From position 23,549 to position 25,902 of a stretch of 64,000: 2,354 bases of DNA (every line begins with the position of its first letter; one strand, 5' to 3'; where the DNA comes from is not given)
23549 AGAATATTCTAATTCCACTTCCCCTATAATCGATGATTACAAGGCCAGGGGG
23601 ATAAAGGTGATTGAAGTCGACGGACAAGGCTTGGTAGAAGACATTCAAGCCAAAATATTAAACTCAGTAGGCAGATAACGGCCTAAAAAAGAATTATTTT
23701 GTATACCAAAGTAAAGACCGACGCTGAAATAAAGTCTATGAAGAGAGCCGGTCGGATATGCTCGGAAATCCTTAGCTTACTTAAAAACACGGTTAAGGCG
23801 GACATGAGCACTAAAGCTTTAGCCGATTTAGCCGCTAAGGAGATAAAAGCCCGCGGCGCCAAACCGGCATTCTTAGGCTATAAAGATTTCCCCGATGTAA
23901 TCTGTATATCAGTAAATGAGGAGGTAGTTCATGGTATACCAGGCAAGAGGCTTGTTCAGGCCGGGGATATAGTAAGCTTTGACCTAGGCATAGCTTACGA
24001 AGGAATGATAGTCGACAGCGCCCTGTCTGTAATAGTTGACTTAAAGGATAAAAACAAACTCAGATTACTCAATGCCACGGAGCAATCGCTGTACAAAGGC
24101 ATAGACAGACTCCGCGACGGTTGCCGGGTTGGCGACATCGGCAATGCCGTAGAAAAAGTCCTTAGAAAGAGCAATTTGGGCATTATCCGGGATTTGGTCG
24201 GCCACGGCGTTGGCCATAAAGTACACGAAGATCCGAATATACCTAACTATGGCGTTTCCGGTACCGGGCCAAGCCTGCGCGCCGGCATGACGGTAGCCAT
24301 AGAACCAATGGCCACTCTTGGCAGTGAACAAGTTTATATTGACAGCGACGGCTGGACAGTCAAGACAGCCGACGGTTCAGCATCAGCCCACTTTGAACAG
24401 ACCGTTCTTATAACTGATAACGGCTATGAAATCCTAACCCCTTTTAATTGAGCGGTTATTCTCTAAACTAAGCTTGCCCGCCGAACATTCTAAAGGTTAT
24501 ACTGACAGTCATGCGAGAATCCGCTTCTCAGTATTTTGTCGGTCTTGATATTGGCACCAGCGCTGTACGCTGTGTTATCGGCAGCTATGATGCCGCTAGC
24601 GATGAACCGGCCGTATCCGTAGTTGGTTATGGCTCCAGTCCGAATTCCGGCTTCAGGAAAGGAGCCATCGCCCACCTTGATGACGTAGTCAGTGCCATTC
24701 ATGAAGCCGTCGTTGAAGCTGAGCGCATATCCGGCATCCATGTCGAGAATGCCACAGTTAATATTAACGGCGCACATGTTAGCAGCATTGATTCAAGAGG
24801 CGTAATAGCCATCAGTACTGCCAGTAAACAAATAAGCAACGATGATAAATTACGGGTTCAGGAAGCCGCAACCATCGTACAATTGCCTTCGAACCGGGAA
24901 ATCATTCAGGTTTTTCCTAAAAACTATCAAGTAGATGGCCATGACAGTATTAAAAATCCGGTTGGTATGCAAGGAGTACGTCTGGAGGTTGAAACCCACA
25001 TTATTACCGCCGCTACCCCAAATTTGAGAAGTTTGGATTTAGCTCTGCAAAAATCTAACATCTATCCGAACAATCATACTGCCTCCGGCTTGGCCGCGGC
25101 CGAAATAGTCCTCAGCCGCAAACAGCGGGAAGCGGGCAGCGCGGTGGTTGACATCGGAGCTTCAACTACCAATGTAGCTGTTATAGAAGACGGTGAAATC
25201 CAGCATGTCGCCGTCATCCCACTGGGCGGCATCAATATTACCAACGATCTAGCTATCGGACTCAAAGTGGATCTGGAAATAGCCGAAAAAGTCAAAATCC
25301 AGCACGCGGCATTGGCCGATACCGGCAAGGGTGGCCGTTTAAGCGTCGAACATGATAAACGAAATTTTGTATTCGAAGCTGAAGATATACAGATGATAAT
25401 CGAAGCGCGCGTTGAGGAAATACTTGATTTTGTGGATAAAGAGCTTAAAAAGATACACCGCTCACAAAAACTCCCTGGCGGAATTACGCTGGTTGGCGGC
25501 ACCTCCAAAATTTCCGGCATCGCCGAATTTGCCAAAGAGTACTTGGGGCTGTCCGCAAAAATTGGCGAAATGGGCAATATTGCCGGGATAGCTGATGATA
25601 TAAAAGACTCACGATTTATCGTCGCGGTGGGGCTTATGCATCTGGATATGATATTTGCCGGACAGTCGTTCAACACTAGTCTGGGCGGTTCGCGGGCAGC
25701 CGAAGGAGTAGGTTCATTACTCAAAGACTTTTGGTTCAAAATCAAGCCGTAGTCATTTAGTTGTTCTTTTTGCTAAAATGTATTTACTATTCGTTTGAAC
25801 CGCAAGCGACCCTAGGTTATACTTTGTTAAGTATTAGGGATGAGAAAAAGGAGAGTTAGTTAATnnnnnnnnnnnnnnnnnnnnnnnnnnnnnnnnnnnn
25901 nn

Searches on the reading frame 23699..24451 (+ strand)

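Call 80: search_protein_families(library=pfam, proteins=[window:23699-24451:+], max_evalue=0.001)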
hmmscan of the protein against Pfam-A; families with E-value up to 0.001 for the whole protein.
window:23699-24451:+ (250 aa): 1 family
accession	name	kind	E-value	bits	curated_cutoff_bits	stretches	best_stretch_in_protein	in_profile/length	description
PF00557.29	Peptidase_M24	-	1.6e-43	149.4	23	1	13-240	2-208/208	Metallopeptidase family M24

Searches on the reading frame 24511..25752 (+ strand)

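Call 80: search_protein_families(library=pfam, proteins=[window:24511-25752:+], max_evalue=0.001)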
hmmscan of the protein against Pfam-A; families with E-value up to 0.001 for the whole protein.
window:24511-25752:+ (413 aa): 5 families
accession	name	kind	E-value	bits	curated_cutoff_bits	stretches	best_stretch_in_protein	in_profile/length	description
PF14450.12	FtsA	-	6e-29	101.4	31.8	2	211-374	1-127/127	Cell division protein FtsA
PF02491.25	SHS2_FTSA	-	3.3e-25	88.7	25.4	1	87-166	1-79/79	SHS2 domain inserted in FTSA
PF06723.19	MreB_Mbl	-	1.6e-08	34.2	27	1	207-354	144-306/327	MreB/Mbl protein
PF11104.14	PilM_2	-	1.8e-07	30.9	27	1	200-265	172-237/340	Type IV pilus assembly protein PilM;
PF00022.25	Actin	-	0.00068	18.8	27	0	205-312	139-248/410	Actin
